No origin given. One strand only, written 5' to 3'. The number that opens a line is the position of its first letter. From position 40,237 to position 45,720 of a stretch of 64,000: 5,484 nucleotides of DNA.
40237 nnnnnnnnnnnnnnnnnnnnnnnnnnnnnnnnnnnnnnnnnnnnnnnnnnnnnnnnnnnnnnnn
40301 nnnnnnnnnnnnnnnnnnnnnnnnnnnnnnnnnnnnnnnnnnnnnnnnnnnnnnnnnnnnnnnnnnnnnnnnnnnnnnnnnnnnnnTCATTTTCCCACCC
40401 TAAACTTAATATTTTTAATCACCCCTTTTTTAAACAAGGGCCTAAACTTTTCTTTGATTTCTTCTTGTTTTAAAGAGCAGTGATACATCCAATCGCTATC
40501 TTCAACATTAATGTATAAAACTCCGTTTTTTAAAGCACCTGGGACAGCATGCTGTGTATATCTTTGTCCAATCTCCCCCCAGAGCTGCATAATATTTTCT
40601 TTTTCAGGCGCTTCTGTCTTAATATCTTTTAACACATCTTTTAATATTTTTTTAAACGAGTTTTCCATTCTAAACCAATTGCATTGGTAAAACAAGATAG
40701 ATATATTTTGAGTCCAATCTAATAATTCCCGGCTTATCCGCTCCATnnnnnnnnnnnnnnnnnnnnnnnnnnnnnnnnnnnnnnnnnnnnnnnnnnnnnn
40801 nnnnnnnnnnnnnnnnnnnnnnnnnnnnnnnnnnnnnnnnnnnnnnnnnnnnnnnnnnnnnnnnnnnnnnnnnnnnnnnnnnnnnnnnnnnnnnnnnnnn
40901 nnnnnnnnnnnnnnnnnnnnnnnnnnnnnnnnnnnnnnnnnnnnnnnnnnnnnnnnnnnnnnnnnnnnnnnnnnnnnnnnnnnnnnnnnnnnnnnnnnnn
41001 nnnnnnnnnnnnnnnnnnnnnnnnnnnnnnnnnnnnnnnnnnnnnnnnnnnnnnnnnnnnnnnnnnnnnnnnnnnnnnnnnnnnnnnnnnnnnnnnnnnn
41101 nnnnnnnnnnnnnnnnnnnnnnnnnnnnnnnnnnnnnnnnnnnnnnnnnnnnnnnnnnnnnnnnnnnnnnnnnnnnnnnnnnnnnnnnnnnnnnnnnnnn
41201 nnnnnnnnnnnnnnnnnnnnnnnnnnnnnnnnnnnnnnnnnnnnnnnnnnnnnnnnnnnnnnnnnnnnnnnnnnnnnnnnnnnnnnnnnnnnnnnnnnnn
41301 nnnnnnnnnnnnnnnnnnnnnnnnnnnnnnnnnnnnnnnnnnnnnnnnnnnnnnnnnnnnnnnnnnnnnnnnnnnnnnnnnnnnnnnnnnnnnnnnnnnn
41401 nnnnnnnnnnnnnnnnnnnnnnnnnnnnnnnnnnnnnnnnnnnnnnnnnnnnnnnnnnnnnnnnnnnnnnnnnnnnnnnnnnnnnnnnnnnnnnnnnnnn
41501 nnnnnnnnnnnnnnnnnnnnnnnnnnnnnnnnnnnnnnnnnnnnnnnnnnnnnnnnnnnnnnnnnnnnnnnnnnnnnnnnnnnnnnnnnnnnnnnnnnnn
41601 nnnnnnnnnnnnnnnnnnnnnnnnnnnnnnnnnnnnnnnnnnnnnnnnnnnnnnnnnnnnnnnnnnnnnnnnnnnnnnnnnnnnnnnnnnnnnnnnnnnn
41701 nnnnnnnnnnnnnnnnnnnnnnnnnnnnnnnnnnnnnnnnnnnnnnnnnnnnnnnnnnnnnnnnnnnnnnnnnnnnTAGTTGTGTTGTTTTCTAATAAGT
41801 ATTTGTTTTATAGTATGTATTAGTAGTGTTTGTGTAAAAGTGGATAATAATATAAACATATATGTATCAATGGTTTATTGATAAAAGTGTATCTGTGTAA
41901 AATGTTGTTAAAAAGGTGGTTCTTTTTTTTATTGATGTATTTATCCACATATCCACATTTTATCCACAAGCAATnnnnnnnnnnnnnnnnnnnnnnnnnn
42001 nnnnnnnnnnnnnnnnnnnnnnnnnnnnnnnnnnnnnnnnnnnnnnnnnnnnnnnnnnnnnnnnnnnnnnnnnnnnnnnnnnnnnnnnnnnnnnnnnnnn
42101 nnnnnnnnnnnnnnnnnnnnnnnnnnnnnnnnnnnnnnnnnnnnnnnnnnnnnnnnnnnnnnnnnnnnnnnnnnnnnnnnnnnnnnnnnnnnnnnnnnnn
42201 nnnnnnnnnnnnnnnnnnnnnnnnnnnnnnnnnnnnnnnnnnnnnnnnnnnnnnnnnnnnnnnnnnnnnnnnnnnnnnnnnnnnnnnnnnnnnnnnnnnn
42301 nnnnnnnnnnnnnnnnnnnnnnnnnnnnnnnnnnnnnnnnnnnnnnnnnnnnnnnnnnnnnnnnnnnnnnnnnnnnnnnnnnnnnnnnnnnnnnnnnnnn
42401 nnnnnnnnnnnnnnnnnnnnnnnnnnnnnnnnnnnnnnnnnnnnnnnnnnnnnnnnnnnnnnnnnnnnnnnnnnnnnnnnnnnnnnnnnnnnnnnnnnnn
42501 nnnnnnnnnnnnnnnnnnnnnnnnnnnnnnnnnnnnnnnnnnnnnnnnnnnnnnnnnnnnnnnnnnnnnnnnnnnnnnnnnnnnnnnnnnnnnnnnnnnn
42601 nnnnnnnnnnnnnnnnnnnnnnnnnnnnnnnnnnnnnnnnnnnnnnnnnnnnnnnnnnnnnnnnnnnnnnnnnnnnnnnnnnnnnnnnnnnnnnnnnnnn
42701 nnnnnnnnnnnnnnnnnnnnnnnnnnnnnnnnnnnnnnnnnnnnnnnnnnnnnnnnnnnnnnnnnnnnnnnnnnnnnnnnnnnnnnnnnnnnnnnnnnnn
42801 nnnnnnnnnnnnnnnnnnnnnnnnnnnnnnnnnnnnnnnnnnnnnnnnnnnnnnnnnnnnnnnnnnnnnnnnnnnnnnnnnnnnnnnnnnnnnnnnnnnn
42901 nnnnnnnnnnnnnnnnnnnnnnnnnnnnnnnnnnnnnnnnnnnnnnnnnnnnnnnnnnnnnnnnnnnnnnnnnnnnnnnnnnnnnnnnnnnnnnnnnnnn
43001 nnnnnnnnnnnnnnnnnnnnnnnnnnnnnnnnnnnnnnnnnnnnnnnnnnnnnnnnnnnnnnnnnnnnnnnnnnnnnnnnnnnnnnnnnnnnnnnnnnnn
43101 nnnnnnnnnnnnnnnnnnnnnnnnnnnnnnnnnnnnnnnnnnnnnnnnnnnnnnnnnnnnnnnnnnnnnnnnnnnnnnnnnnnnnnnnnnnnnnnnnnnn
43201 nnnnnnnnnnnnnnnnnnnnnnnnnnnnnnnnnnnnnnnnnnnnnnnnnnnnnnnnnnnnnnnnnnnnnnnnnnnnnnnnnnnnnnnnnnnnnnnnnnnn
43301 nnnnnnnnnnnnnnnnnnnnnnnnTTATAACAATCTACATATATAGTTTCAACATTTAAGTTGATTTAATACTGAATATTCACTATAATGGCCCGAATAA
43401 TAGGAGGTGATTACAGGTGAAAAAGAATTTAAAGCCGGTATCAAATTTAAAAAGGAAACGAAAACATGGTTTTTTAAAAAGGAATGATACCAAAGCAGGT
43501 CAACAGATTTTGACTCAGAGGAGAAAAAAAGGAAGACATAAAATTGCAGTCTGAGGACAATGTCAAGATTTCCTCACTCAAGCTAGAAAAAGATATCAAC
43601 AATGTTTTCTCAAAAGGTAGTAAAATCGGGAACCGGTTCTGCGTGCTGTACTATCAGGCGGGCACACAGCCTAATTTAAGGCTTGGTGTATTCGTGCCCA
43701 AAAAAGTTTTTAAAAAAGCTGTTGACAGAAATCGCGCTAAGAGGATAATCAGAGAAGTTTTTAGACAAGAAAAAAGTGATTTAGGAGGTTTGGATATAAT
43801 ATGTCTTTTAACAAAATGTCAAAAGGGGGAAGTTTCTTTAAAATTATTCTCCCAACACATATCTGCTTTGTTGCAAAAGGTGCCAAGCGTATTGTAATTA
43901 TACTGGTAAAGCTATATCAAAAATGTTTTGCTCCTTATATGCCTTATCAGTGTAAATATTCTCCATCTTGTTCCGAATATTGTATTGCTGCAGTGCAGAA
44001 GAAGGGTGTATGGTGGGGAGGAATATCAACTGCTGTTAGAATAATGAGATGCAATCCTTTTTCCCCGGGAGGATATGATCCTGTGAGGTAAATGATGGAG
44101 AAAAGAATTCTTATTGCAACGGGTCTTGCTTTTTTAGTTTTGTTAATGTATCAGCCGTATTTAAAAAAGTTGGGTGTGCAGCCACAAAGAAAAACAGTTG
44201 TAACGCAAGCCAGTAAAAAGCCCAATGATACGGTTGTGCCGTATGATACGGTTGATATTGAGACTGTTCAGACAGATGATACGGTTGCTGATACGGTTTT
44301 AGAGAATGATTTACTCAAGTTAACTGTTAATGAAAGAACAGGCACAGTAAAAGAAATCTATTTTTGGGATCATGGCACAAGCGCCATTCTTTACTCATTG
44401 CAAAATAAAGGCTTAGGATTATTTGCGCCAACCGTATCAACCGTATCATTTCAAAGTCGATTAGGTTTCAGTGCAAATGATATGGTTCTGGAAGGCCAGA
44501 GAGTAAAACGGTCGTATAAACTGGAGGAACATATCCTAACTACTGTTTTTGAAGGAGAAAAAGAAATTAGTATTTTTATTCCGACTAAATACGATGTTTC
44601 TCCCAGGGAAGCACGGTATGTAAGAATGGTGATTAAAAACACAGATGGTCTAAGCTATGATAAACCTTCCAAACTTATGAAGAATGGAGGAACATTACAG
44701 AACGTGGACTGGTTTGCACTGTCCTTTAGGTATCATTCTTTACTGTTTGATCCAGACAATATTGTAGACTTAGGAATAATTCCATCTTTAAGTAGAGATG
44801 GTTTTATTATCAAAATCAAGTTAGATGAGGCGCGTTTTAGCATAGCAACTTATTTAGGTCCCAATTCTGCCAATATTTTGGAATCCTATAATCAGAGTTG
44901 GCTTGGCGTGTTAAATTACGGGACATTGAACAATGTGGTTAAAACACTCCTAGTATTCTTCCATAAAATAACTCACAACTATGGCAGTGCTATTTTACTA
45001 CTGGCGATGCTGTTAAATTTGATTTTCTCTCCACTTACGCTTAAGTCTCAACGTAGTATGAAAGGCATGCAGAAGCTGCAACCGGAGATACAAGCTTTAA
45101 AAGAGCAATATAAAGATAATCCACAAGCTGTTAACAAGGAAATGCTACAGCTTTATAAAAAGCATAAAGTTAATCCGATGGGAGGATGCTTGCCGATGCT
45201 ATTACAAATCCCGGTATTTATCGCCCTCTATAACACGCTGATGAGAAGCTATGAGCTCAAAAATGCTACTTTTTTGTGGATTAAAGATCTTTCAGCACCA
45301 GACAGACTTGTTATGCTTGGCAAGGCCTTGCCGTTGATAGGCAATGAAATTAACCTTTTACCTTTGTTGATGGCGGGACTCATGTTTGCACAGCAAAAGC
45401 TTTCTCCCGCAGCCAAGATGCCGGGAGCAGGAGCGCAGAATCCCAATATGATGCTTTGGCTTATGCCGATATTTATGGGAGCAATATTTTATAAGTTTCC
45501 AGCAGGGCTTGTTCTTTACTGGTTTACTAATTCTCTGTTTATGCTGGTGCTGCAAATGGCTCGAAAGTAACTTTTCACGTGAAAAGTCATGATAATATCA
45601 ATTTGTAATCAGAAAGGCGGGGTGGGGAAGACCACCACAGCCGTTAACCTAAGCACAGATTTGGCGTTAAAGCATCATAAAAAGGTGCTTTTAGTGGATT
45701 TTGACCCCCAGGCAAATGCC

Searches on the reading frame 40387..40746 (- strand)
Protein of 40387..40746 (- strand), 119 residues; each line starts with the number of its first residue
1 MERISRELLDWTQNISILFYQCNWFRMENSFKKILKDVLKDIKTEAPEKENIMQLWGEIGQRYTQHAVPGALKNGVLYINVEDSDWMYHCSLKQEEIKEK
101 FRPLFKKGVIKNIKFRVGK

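Call 13: search_protein_families(library=pfam, proteins=[window:40387-40746:-])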
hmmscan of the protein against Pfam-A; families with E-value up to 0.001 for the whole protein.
window:40387-40746:- (119 aa): 1 family
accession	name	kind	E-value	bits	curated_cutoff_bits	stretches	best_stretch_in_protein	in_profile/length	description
PF05258.17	DciA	-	7.6e-10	39.3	24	1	33-115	4-89/89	Dna[CI] antecedent, DciA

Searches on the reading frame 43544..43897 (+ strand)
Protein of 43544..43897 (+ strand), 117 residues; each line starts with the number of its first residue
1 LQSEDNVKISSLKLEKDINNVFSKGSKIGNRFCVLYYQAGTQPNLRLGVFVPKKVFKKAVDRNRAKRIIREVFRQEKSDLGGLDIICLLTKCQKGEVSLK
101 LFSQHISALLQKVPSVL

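Call 12: search_protein_families(library=pfam, proteins=[window:43544-43897:+])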
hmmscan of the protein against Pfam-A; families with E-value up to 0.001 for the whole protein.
window:43544-43897:+ (117 aa): 1 family
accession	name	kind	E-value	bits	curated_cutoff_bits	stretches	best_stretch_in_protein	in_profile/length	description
PF00825.24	Ribonuclease_P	-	2.3e-23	82.8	22.3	1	11-112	6-107/109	Ribonuclease P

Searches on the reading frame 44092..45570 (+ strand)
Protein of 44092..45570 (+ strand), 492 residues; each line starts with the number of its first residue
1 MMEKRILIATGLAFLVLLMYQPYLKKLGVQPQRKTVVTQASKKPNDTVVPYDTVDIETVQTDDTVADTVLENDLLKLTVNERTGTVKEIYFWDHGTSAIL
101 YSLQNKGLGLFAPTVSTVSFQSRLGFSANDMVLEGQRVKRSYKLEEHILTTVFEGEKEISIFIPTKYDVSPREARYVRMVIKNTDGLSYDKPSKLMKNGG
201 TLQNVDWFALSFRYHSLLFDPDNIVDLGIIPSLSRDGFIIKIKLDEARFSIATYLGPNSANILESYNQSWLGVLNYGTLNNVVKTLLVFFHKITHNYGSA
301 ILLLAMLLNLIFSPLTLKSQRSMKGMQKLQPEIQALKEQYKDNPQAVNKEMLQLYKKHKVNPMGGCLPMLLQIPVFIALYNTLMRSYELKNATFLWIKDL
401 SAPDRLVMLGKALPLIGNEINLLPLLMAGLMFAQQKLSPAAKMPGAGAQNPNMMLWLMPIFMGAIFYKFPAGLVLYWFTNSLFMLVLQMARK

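Call 12: search_protein_families(library=pfam, proteins=[window:44092-45570:+])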
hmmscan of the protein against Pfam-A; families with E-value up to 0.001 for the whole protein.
window:44092-45570:+ (492 aa): 1 family
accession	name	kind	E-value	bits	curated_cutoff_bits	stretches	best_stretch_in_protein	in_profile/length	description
PF02096.25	60KD_IMP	-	3.9e-58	196.5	35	1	297-489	1-159/163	60Kd inner membrane protein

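Call 66: find_related_loci(query=A3, collection=metagenome_contigs, flank=6000)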
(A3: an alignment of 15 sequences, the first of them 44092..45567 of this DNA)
Query A3 (492 aa) in metagenome_contigs; peptide patterns used: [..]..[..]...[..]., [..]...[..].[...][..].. (x = any residue, [..] = any of these).
600 stretches matched a pattern (row limit reached: there are more); 595 encode a relative of the query (tblastn E <= 1e-3); the best 80 are kept; 80 distinct loci.
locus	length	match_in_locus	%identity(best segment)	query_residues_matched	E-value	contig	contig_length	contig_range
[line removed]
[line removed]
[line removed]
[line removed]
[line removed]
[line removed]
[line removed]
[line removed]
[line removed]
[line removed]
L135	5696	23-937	37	180-477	1e-60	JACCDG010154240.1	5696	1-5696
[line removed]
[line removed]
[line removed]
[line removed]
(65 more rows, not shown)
